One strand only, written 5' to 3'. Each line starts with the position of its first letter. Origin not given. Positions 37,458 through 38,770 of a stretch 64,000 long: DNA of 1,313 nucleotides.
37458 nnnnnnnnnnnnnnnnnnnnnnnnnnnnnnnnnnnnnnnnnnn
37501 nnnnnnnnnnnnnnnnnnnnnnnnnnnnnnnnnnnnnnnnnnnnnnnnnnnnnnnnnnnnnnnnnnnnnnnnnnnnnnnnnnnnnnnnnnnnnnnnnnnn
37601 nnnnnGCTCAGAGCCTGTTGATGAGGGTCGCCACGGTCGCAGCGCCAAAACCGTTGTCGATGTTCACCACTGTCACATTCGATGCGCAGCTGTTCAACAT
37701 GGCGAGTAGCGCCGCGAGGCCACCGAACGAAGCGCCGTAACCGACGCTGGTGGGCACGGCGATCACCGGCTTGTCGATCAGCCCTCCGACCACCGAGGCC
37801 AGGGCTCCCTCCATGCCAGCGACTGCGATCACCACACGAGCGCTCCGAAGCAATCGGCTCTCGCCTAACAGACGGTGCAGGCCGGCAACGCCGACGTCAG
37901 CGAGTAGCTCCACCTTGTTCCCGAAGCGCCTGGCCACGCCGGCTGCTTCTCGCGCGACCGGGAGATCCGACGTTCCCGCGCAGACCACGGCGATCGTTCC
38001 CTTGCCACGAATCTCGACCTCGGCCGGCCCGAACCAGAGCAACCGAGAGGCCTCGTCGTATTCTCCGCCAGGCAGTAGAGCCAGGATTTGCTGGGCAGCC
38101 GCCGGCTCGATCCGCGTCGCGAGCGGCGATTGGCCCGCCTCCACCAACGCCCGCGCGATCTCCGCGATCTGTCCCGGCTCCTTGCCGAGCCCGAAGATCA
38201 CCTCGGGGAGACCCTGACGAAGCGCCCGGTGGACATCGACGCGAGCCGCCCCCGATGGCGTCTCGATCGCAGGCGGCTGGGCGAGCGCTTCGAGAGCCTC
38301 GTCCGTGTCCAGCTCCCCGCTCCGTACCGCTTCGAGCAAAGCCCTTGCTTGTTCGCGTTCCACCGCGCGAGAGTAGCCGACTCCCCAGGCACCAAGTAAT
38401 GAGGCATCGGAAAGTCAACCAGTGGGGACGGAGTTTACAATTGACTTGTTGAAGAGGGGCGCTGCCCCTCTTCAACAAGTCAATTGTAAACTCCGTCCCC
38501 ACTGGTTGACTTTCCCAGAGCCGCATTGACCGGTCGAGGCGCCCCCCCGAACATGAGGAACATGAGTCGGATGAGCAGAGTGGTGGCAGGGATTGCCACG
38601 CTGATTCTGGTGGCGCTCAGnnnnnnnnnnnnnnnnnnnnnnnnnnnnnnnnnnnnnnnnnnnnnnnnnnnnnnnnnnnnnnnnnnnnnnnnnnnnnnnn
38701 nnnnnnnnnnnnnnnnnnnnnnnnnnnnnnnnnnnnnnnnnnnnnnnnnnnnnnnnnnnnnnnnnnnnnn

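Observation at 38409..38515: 107-bp perfect palindrome in the divergent larB / lnt intergenic region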

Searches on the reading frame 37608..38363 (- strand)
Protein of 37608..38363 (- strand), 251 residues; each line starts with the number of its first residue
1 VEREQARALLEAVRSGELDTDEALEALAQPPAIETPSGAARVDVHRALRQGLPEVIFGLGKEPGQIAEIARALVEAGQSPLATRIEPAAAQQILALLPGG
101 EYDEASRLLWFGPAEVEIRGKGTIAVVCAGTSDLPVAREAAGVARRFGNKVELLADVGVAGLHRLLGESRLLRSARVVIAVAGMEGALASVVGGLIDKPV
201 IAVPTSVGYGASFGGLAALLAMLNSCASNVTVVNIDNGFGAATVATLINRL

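Call 10: search_protein_families(library=pfam, proteins=[window:37608-38363:-])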
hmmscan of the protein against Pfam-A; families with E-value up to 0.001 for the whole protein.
window:37608-38363:- (251 aa): 1 family
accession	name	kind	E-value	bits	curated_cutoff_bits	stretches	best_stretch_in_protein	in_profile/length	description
PF00731.26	AIRC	-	3.8e-14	52.9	30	1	124-248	2-126/148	AIR carboxylase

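Call 14: find_encoding_contigs(protein=window:37608-38363:-, flank=6000, max_places=10)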
Protein window:37608-38363:- (251 aa): 1 contig read that carries it; 1 place shown.
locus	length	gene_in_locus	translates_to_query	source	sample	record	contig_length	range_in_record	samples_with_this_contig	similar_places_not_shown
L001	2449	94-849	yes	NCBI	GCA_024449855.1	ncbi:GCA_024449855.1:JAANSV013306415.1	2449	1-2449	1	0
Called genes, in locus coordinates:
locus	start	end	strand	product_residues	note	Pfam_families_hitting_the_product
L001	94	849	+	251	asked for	PF00731:AIRC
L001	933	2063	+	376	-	PF01969:Ni_insertion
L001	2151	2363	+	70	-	PF00808:CBFD_NFYB_HMF, PF00125:Histone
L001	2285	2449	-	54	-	?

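Call 36: find_homologous_proteins(query=window:37608-38363:-, max_evalue=1e-40)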
Query window:37608-38363:- (251 aa): 7989 proteins with E <= 1e-40 among 8000 candidates; the best 120 are listed.
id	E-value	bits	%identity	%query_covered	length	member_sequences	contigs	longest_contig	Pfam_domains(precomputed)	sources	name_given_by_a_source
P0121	2.9e-149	513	100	100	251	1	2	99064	PF00731.27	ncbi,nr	ncbi:MAG: nickel pincer cofactor biosynthesis protein LarB [bacterium]|nr:nickel pincer cofactor bio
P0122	2.6e-143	494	96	100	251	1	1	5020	PF00731.27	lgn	-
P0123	1.5e-138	478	93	100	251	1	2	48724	PF00731.27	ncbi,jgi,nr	ncbi:MAG: nickel pincer cofactor biosynthesis protein LarB [Deltaproteobacteria bacterium]|nr:nickel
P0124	2.7e-138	477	97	95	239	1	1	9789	PF00731.27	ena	-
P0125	1.2e-132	459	88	100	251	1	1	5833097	PF00731.27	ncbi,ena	-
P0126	1.2e-131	456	88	100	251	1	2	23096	PF00731.27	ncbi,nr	ncbi:MAG: nickel pincer cofactor biosynthesis protein LarB [bacterium]|nr:nickel pincer cofactor bio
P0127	2.7e-131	454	88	100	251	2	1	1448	PF00731.27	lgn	-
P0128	3.9e-122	424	83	100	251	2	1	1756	PF00731.27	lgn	-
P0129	6.1e-122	424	82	100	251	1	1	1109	PF00731.27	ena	-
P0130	1.4e-117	410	80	100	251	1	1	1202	PF00731.27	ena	-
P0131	6.2e-117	407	79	100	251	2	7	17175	PF00731.27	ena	-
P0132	2.9e-116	405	79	100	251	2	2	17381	PF00731.27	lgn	-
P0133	2.2e-115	402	80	100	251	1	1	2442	PF00731.27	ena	-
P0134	3.1e-110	386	76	100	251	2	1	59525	PF00731.27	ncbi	-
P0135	4.8e-105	369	73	100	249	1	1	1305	PF00731.27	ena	-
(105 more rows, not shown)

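Call 37: find_encoding_contigs(protein=P0122, flank=4000, max_places=4)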
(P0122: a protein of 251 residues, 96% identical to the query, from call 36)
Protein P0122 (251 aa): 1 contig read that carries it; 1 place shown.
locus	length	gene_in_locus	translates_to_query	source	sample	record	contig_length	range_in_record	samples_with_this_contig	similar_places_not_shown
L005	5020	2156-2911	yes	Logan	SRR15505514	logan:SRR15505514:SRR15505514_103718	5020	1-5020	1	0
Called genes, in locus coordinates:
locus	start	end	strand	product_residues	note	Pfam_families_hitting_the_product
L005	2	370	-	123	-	?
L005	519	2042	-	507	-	PF20154:LNT_N, PF00795:CN_hydrolase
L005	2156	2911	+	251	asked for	PF00731:AIRC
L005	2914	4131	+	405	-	PF01969:Ni_insertion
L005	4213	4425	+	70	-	PF00808:CBFD_NFYB_HMF, PF00125:Histone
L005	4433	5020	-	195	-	?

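Call 38: find_encoding_contigs(protein=P0123, flank=4000, max_places=4)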
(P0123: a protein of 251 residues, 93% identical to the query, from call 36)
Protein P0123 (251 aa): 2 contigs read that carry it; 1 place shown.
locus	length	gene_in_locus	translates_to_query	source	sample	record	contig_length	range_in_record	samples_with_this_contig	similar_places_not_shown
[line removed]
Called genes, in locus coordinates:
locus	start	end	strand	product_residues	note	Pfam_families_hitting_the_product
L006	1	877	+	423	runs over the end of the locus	PF00015:MCPsignal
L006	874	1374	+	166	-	PF01584:CheW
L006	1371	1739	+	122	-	PF00072:Response_reg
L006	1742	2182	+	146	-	PF01627:Hpt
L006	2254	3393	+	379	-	PF02895:H-kinase_dim (faint), PF02518:HATPase_c, PF01584:CheW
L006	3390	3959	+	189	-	PF13690:CheX (faint), PF04509:CheC (faint)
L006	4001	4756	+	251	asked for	PF00731:AIRC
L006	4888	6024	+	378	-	PF01969:Ni_insertion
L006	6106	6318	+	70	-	PF00808:CBFD_NFYB_HMF, PF00125:Histone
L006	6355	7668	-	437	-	PF00072:Response_reg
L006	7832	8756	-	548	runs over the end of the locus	PF00118:Cpn60_TCP1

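Call 39: find_encoding_contigs(protein=P0125, flank=10000, max_places=4)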
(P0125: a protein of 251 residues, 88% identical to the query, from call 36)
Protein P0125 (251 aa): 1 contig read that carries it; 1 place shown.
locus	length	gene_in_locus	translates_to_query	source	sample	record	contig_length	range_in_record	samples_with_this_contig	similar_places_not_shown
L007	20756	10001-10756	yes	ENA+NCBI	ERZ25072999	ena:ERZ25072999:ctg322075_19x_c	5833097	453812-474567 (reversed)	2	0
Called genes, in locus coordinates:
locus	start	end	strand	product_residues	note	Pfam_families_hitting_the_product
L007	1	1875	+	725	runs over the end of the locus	PF09976:TPR_21, PF04348:LppC (weak), PF13433:Peripla_BP_5 (weak), PF13458:Peripla_BP_6, PF01094:ANF_receptor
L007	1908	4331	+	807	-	PF02190:LON_substr_bdg, PF00004:AAA, PF07728:AAA_5 (weak), PF22667:Lon_lid, PF05362:Lon_C, PF13541:ChlI (weak)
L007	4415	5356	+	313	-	PF00586:AIRS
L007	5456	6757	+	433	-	PF00015:MCPsignal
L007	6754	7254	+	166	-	PF01584:CheW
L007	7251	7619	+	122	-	PF00072:Response_reg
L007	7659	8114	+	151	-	PF01627:Hpt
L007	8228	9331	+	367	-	PF02518:HATPase_c, PF01584:CheW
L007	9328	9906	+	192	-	PF13690:CheX (weak), PF04509:CheC (weak)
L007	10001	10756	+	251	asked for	PF00731:AIRC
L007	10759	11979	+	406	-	PF01969:Ni_insertion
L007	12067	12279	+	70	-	PF00808:CBFD_NFYB_HMF, PF00125:Histone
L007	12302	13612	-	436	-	PF00072:Response_reg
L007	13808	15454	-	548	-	PF00118:Cpn60_TCP1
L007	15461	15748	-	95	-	PF00166:Cpn10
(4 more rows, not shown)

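Call 40: find_encoding_contigs(protein=P0126, flank=4000, max_places=4)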
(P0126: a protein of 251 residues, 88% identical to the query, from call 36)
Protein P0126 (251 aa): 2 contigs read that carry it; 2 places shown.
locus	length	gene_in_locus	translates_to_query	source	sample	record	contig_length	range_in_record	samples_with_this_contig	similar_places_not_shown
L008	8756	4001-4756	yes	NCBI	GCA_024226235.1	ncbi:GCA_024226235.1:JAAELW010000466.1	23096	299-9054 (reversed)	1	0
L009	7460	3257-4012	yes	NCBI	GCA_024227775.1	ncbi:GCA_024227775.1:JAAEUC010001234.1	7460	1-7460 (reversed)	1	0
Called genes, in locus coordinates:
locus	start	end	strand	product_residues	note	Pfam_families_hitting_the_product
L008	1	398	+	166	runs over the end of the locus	PF01584:CheW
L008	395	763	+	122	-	PF00072:Response_reg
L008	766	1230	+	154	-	PF01627:Hpt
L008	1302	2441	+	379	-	PF02895:H-kinase_dim (faint), PF02518:HATPase_c, PF01584:CheW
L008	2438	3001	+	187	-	PF13690:CheX (faint), PF04509:CheC (faint)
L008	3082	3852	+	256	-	PF13489:Methyltransf_23, PF01209:Ubie_methyltran, PF13847:Methyltransf_31, PF08241:Methyltransf_11, PF08242:Methyltransf_12, PF13649:Methyltransf_25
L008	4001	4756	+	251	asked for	PF00731:AIRC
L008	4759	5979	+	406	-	PF01969:Ni_insertion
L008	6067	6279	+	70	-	PF00808:CBFD_NFYB_HMF, PF00125:Histone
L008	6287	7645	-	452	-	PF00072:Response_reg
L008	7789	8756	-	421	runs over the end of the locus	PF00118:Cpn60_TCP1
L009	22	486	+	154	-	PF01627:Hpt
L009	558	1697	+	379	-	PF02895:H-kinase_dim (faint), PF02518:HATPase_c, PF01584:CheW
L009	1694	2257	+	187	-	PF13690:CheX (faint), PF04509:CheC (faint)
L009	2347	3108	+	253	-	PF01209:Ubie_methyltran, PF13489:Methyltransf_23, PF13847:Methyltransf_31, PF08241:Methyltransf_11, PF08242:Methyltransf_12, PF13649:Methyltransf_25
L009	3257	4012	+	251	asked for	PF00731:AIRC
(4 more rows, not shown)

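Call 70: list_cluster_members(proteins=[P0121, P0125, P0123, P0001])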
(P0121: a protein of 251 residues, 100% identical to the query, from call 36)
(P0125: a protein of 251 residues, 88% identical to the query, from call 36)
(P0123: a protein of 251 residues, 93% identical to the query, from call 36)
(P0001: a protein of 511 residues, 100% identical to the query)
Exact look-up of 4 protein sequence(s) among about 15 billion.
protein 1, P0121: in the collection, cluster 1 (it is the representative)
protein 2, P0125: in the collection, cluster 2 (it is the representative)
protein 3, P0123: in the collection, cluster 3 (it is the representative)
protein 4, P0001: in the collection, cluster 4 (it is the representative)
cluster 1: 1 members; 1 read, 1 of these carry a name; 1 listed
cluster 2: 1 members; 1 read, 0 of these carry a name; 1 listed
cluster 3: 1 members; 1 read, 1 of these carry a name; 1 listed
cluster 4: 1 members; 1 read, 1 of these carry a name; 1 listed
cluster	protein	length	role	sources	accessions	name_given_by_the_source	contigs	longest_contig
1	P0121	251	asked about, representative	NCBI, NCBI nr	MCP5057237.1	MAG: nickel pincer cofactor biosynthesis protein LarB [bacterium] | nickel pincer cofactor biosynthesis protein LarB [bacterium]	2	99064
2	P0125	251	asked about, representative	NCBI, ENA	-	-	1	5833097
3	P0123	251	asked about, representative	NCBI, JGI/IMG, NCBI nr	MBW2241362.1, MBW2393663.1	MAG: nickel pincer cofactor biosynthesis protein LarB [Deltaproteobacteria bacterium] | nickel pincer cofactor biosynthesis protein LarB [Deltaproteobacteria bacterium]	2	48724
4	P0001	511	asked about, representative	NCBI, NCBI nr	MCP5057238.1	MAG: apolipoprotein N-acyltransferase [bacterium] | apolipoprotein N-acyltransferase [bacterium]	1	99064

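Call 71: find_encoding_contigs(protein=P0131, flank=6000, max_places=3)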
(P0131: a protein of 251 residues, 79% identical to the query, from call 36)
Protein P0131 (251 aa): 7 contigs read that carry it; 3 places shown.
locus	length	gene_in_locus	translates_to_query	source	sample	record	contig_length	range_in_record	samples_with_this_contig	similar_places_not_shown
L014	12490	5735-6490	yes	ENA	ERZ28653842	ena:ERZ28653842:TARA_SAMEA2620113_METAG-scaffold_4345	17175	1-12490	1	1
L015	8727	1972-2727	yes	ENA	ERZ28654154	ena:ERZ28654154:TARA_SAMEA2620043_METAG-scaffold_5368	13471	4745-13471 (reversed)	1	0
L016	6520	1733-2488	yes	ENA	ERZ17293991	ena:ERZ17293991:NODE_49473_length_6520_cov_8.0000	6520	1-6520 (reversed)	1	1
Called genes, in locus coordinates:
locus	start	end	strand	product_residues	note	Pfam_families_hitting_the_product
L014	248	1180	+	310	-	PF02769:AIRS_C (faint), PF00586:AIRS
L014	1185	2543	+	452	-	PF00015:MCPsignal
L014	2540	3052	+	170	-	PF01584:CheW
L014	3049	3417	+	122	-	PF00072:Response_reg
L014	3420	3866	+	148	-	PF01627:Hpt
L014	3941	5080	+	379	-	PF02895:H-kinase_dim (weak), PF02518:HATPase_c, PF01584:CheW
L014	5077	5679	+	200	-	PF04509:CheC (faint), PF13690:CheX (faint)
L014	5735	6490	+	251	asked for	PF00731:AIRC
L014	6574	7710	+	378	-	PF01969:Ni_insertion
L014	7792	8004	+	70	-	PF00808:CBFD_NFYB_HMF, PF00125:Histone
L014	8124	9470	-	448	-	PF00072:Response_reg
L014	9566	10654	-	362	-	PF10340:Say1_Mug180 (weak), PF07859:Abhydrolase_3, PF20434:BD-FAE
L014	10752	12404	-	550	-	PF00118:Cpn60_TCP1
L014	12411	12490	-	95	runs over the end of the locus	PF00166:Cpn10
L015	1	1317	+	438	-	?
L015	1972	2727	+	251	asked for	PF00731:AIRC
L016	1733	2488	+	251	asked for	PF00731:AIRC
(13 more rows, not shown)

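Call 72: find_encoding_contigs(protein=P0134, flank=10000, max_places=3)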
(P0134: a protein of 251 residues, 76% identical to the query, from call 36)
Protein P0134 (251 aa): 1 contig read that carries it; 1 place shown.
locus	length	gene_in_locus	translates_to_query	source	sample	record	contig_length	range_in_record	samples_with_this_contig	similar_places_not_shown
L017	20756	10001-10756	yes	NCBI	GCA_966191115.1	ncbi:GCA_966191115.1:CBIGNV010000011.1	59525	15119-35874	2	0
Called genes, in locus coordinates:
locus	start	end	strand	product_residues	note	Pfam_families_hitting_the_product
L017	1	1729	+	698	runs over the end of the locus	PF09976:TPR_21, PF04348:LppC (weak), PF13458:Peripla_BP_6, PF01094:ANF_receptor, PF13458:Peripla_BP_6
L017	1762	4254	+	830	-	-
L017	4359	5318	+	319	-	PF00586:AIRS, PF02769:AIRS_C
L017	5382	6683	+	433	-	PF00015:MCPsignal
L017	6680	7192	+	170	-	PF01584:CheW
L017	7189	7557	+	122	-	PF00072:Response_reg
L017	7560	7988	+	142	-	PF01627:Hpt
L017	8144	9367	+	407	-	PF02895:H-kinase_dim (weak), PF02518:HATPase_c, PF01584:CheW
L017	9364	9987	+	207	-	PF04509:CheC (weak)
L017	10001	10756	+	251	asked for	PF00731:AIRC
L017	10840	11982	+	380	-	PF01969:Ni_insertion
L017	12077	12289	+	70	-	PF00808:CBFD_NFYB_HMF, PF00125:Histone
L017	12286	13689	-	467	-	PF00072:Response_reg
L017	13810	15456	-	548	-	PF00118:Cpn60_TCP1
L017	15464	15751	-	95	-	PF00166:Cpn10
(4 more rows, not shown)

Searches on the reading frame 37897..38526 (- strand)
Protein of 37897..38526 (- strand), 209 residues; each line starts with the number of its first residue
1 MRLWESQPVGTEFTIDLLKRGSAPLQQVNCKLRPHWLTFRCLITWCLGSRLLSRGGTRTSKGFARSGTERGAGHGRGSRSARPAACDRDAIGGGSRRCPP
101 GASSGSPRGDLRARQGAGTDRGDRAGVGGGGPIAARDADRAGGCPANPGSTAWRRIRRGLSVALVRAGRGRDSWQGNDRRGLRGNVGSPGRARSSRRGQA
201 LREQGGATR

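Call 10: search_protein_families(library=pfam, proteins=[window:37897-38526:-])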
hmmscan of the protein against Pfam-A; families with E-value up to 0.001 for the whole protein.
window:37897-38526:- (209 aa): 0 families

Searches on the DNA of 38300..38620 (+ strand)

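Call 31: search_dna_similar(query=window:38390-38535:+, collection=plasmids, mode=distant, max_evalue=1)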
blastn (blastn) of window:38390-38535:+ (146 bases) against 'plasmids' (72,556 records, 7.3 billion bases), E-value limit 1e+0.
No match.

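Call 32: search_dna_similar(query=window:38390-38535:+, collection=phages, mode=distant, max_evalue=1)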
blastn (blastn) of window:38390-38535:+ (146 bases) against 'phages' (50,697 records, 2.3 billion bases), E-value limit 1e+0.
No match.

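Call 68: search_rna_families(source=window, start=38300, end=38620, threshold=evalue, max_evalue=10)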
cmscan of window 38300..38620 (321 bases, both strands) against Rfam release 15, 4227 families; matches with E-value up to 10: 9.
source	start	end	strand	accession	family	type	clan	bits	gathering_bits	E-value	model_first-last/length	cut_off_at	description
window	38396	38529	-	RF04124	MIR8565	Gene; miRNA;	-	66.6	136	3.2e-12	1-154/154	no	MIR8565 microRNA precursor family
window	38424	38507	+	RF00762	mir-412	Gene; miRNA;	-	43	78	8.7e-07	1-87/87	no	mir-412 microRNA precursor family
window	38417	38500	-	RF00762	mir-412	Gene; miRNA;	-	42.2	78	1.4e-06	1-87/87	no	mir-412 microRNA precursor family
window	38426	38498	+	RF03990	mir-4888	Gene; miRNA;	-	31.7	90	0.00046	1-73/73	no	mir-4888 microRNA precursor family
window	38425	38499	-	RF03524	mir-3174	Gene; miRNA;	-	27.5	100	0.00075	1-87/87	no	mir-3174 microRNA precursor family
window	38441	38481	-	RF00918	mir-872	Gene; miRNA;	-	24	75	0.0099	1-81/81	no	mir-872 microRNA precursor family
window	38549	38606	+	RF01139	sR2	Gene; snRNA; snoRNA; CD-box;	-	15.2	42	0.38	1-57/57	no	Small nucleolar RNA sR2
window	38395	38507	+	RF01514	Afu_513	Gene; snRNA; snoRNA; CD-box;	-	11.1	48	3.9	1-103/103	no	A. fumigatus snoRNA Afu_513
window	38417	38530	-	RF01514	Afu_513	Gene; snRNA; snoRNA; CD-box;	-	10.8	48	4.8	1-103/103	no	A. fumigatus snoRNA Afu_513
